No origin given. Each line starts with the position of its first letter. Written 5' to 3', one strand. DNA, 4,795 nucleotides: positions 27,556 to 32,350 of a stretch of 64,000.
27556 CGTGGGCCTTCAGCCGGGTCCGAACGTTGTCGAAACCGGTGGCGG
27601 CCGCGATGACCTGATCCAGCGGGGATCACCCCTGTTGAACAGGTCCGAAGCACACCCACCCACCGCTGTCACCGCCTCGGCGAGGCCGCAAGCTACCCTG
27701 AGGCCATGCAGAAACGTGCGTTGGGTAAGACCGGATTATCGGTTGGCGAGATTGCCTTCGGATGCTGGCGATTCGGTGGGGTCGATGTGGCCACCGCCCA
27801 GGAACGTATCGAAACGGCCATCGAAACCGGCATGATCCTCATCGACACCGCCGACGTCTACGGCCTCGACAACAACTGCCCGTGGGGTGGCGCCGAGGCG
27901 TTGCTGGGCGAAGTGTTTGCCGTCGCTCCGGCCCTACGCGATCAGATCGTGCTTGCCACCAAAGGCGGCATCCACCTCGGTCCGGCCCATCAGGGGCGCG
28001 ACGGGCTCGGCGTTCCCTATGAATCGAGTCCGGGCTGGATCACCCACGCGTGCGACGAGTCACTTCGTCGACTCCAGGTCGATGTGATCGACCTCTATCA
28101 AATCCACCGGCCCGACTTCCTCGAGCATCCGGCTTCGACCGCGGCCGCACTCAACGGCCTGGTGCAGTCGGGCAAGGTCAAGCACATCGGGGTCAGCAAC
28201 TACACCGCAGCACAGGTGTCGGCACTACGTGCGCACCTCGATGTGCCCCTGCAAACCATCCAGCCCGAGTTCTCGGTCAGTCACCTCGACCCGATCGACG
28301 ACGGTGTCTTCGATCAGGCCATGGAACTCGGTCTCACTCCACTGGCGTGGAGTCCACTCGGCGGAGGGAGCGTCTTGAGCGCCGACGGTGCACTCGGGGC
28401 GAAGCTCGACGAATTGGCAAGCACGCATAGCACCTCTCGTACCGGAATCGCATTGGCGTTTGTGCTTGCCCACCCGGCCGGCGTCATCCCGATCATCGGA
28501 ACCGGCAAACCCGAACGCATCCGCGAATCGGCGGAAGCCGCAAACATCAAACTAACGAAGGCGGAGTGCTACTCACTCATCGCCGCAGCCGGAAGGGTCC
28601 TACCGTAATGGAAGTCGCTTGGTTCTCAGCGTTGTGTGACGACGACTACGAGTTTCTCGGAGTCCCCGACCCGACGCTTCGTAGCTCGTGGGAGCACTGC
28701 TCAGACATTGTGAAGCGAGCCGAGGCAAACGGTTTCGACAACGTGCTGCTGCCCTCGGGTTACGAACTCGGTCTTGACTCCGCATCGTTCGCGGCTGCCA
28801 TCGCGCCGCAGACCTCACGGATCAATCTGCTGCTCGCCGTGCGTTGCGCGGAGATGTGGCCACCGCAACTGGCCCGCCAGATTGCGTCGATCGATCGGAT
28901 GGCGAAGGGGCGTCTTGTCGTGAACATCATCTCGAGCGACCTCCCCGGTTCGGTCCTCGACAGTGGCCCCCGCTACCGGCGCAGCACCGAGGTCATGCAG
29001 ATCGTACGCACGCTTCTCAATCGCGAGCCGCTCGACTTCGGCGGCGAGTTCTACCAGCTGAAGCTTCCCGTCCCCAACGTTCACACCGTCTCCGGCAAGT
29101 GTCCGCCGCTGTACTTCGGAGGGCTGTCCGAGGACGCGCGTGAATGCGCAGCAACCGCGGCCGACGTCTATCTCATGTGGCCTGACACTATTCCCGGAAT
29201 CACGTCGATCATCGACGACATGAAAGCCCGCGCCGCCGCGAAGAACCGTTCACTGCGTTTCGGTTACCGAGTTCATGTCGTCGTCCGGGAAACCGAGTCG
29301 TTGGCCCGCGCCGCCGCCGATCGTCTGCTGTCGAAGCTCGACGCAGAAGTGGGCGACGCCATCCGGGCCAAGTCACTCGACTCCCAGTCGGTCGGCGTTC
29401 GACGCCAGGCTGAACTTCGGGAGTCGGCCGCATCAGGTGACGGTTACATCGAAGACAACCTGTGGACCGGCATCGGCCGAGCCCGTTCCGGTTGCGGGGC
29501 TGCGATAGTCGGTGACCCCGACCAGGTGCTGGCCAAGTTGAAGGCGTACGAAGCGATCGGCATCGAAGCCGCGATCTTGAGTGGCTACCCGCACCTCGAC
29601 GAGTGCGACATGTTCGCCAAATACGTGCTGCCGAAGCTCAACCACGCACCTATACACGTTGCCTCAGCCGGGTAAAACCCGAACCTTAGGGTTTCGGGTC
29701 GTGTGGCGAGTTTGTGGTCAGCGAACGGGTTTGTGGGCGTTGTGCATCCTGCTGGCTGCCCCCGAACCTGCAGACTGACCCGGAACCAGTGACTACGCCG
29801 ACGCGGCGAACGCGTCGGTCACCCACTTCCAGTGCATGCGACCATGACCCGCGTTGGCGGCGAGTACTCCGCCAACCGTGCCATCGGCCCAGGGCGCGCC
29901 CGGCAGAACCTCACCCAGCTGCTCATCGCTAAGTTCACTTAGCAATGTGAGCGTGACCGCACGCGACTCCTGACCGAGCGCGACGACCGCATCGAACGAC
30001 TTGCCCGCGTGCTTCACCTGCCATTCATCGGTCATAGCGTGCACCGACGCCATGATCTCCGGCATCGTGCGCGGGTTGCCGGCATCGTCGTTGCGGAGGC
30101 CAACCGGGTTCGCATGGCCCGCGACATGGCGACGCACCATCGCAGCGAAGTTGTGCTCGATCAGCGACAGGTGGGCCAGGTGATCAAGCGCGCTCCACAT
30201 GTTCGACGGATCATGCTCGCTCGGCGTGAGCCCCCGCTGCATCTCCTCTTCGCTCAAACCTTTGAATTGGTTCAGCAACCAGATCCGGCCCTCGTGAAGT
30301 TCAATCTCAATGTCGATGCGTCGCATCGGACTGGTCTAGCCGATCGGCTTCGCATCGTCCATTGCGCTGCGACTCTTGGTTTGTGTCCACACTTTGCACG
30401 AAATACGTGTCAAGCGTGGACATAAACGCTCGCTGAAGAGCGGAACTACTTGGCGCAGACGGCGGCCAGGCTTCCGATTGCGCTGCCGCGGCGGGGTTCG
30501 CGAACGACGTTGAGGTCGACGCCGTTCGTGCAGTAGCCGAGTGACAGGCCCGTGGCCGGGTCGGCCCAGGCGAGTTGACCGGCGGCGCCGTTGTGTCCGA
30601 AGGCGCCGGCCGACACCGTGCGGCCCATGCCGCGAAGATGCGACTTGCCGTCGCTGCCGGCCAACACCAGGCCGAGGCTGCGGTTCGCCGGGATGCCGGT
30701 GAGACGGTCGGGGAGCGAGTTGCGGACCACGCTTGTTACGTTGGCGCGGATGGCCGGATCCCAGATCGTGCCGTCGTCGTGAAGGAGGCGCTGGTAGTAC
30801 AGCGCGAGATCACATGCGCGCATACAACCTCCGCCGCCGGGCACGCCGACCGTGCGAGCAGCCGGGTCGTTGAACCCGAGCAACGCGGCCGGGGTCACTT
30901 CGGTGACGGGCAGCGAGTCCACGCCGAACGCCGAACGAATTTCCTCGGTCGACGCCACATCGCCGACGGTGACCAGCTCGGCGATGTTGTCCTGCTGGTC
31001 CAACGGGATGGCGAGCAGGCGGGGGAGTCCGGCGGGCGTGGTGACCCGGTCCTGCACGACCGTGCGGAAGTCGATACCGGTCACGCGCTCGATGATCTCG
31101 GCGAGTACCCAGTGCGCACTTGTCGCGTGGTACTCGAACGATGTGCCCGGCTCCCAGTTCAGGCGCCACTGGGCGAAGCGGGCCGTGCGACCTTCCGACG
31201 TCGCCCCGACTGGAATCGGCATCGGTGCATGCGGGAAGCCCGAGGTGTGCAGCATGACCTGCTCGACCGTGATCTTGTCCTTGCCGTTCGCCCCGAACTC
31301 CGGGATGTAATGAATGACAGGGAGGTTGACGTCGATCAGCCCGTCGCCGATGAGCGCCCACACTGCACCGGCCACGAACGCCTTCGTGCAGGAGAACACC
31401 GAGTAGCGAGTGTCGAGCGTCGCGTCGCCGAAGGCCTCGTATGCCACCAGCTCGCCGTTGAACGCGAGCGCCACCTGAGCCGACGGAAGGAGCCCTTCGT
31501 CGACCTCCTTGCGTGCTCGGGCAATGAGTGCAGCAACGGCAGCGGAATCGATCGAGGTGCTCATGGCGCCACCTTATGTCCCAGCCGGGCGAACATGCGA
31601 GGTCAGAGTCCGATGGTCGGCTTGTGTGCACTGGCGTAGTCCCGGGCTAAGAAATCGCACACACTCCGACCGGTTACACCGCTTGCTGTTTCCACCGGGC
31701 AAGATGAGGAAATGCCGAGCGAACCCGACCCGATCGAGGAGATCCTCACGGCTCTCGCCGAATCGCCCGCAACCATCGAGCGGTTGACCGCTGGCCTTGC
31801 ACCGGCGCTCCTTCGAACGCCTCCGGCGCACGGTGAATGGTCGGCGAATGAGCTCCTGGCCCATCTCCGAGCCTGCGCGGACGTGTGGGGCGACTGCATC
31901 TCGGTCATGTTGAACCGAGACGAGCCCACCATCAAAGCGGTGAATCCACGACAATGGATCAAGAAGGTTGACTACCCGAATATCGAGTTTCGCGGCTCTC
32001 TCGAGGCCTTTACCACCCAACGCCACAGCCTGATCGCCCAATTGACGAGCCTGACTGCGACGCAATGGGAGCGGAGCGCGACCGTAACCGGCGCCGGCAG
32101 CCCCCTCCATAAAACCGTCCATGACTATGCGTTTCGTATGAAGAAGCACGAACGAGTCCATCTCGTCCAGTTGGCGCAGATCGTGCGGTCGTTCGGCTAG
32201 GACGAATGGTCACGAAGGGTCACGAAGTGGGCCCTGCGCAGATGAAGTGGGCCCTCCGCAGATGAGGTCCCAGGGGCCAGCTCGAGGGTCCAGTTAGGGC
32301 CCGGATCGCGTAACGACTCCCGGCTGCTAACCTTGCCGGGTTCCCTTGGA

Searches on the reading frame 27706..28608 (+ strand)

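Call 113: search_protein_families(library=pfam, proteins=[window:27706-28608:+], max_evalue=0.00001)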
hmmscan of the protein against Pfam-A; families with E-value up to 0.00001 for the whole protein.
window:27706-28608:+ (300 aa): 1 family
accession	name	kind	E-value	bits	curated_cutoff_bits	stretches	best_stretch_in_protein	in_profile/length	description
PF00248.27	Aldo_ket_red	-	4.6e-54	183.9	24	1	15-288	1-283/291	Aldo/keto reductase family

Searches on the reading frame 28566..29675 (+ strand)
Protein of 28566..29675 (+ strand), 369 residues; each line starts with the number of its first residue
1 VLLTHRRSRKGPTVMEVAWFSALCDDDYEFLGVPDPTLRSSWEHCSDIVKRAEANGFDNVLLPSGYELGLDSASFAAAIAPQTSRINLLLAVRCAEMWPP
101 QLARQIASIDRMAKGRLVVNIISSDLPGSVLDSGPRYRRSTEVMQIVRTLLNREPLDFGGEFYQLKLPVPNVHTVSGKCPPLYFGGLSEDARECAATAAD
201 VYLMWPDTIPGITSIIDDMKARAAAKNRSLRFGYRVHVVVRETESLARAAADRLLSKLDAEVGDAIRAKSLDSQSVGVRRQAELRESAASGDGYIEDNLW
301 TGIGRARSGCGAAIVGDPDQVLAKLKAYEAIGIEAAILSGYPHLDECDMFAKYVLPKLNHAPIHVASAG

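Call 113: search_protein_families(library=pfam, proteins=[window:28566-29675:+], max_evalue=0.00001)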
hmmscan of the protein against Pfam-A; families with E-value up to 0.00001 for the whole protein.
window:28566-29675:+ (369 aa): 1 family
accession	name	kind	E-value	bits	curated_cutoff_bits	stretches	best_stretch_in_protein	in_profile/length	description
PF00296.26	Bac_luciferase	-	1.6e-47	162.8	27.9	1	41-334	21-313/314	Luciferase-like monooxygenase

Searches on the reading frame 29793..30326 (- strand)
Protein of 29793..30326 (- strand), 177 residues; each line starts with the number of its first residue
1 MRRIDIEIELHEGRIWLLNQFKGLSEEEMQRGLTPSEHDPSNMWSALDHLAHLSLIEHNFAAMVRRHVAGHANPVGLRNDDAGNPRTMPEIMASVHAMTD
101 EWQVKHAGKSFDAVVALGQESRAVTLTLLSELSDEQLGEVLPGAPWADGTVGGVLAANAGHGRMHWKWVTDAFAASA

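Call 113: search_protein_families(library=pfam, proteins=[window:29793-30326:-], max_evalue=0.00001)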
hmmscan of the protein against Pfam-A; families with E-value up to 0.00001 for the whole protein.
window:29793-30326:- (177 aa): 1 family
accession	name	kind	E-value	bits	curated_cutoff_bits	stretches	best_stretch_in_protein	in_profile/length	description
PF12867.12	DinB_2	-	2.9e-11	44.3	24.8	1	21-168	13-127/128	DinB superfamily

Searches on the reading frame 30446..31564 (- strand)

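Call 113: search_protein_families(library=pfam, proteins=[window:30446-31564:-], max_evalue=0.00001)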
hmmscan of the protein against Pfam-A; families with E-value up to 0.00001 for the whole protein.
window:30446-31564:- (372 aa): 1 family
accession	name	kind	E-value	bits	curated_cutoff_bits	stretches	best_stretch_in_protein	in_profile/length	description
PF00144.29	Beta-lactamase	-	4.7e-52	177.6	27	1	18-356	6-318/329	Beta-lactamase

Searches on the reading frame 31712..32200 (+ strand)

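Call 113: search_protein_families(library=pfam, proteins=[window:31712-32200:+], max_evalue=0.00001)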
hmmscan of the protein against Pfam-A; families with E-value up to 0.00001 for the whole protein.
window:31712-32200:+ (162 aa): 1 family
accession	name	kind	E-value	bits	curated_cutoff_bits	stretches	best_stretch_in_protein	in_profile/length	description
PF12867.12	DinB_2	-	1.3e-11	45.5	24.8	1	15-153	2-127/128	DinB superfamily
